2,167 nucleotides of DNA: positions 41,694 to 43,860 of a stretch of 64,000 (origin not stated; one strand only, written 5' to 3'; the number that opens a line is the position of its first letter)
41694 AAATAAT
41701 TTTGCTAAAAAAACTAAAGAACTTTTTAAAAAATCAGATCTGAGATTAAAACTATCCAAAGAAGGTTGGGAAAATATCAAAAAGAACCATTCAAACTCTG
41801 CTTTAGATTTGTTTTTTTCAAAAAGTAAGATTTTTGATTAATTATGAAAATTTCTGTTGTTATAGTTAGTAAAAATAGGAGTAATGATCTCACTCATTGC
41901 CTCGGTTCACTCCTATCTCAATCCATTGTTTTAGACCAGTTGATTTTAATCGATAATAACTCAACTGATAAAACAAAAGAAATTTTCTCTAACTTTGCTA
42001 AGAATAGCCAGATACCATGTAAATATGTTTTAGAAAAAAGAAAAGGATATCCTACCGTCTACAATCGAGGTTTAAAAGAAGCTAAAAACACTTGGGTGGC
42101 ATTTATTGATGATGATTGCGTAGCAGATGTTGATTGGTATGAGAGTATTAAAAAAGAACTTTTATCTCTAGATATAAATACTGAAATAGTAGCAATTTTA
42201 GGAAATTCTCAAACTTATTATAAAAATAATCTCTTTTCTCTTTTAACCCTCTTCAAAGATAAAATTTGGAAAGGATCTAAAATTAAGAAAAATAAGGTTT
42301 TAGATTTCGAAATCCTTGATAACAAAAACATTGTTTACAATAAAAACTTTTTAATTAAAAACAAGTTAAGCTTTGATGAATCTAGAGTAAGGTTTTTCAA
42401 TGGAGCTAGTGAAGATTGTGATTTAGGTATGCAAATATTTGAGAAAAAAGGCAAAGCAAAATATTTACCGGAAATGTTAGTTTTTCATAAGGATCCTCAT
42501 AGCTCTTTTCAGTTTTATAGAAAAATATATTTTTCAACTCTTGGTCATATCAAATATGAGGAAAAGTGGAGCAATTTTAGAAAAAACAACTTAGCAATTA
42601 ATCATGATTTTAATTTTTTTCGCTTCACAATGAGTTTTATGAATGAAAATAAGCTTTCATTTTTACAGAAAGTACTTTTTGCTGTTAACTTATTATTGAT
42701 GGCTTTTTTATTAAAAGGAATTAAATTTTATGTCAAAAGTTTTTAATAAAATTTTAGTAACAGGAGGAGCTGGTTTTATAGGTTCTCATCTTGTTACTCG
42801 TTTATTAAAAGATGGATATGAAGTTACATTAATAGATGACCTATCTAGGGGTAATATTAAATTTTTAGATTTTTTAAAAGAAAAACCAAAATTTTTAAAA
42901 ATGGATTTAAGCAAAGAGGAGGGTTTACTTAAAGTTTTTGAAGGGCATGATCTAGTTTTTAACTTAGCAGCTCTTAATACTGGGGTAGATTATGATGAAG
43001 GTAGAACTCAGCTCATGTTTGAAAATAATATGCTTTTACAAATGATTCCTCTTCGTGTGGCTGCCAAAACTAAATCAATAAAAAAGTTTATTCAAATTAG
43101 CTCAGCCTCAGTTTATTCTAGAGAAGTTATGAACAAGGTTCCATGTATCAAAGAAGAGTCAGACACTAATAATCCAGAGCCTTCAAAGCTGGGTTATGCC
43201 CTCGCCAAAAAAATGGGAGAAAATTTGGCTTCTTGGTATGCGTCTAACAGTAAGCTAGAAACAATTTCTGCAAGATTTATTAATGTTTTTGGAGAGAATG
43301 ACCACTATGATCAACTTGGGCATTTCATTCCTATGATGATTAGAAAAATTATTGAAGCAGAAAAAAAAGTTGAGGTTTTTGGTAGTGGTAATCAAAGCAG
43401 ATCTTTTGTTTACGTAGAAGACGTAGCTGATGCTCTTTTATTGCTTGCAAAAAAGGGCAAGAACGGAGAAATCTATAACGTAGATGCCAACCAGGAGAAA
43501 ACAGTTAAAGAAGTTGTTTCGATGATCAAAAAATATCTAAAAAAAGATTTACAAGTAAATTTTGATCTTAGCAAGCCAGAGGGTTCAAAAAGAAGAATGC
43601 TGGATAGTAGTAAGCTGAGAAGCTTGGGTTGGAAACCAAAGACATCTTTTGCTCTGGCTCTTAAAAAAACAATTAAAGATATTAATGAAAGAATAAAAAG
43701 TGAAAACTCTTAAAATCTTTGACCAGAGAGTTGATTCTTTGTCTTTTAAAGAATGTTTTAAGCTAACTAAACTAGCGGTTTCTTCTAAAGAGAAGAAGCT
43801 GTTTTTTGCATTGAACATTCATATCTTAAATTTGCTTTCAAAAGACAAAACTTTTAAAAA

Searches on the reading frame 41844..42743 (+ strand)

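Call 64: search_protein_families(library=pfam, proteins=[window:41844-42743:+], max_evalue=0.01)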
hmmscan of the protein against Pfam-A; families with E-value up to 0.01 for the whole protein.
window:41844-42743:+ (300 aa): 4 families
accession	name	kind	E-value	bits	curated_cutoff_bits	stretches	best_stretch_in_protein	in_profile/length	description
PF00535.33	Glycos_transf_2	-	4.2e-23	82.5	23.3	1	4-140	1-132/168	Glycosyl transferase family 2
PF10111.15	Glyco_tranf_2_2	-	1e-12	48.6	27.3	1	32-234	31-236/276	Glycosyltransferase like family 2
PF13641.12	Glyco_tranf_2_3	-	2.6e-07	31.3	27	1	3-226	3-221/230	Glycosyltransferase like family 2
PF13704.12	Glyco_tranf_2_4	-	0.0049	17.8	27.5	0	28-91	17-81/98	Glycosyl transferase family 2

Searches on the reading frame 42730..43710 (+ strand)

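Call 64: search_protein_families(library=pfam, proteins=[window:42730-43710:+], max_evalue=0.01)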
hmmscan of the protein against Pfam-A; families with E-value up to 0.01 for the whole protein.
window:42730-43710:+ (327 aa): 10 families
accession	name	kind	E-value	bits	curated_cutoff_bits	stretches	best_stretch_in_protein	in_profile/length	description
PF01370.27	Epimerase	-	1.7e-52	178.7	20.9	1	8-251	1-239/240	NAD dependent epimerase/dehydratase family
PF16363.11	GDP_Man_Dehyd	-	1.7e-40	140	27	1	9-313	1-331/332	GDP-mannose 4,6 dehydratase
PF01073.25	3Beta_HSD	-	5.2e-18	65.5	22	1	9-242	1-231/280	3-beta hydroxysteroid dehydrogenase/isomerase family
PF04321.23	RmlD_sub_bind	-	3.2e-11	43.3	27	1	7-316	2-283/287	RmlD substrate binding domain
PF13460.12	NAD_binding_10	-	9.7e-11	42.3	27.2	1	12-136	1-108/184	NAD(P)H-binding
PF07993.18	NAD_binding_4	-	2e-10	40.7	20.1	2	68-235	84-257/258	Male sterility protein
PF02719.21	Polysacc_synt_2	-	5e-10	39.5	20.2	1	8-125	1-128/293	Polysaccharide biosynthesis protein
PF05368.20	NmrA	-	1.6e-05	25.1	27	1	7-90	4-79/298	NmrA-like family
PF00106.31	adh_short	-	3e-05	24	26.6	1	7-71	2-69/195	short chain dehydrogenase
PF03435.24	Sacchrp_dh_NADP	-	0.0033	18.2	25.1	0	13-80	5-76/129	Saccharopine dehydrogenase NADP binding domain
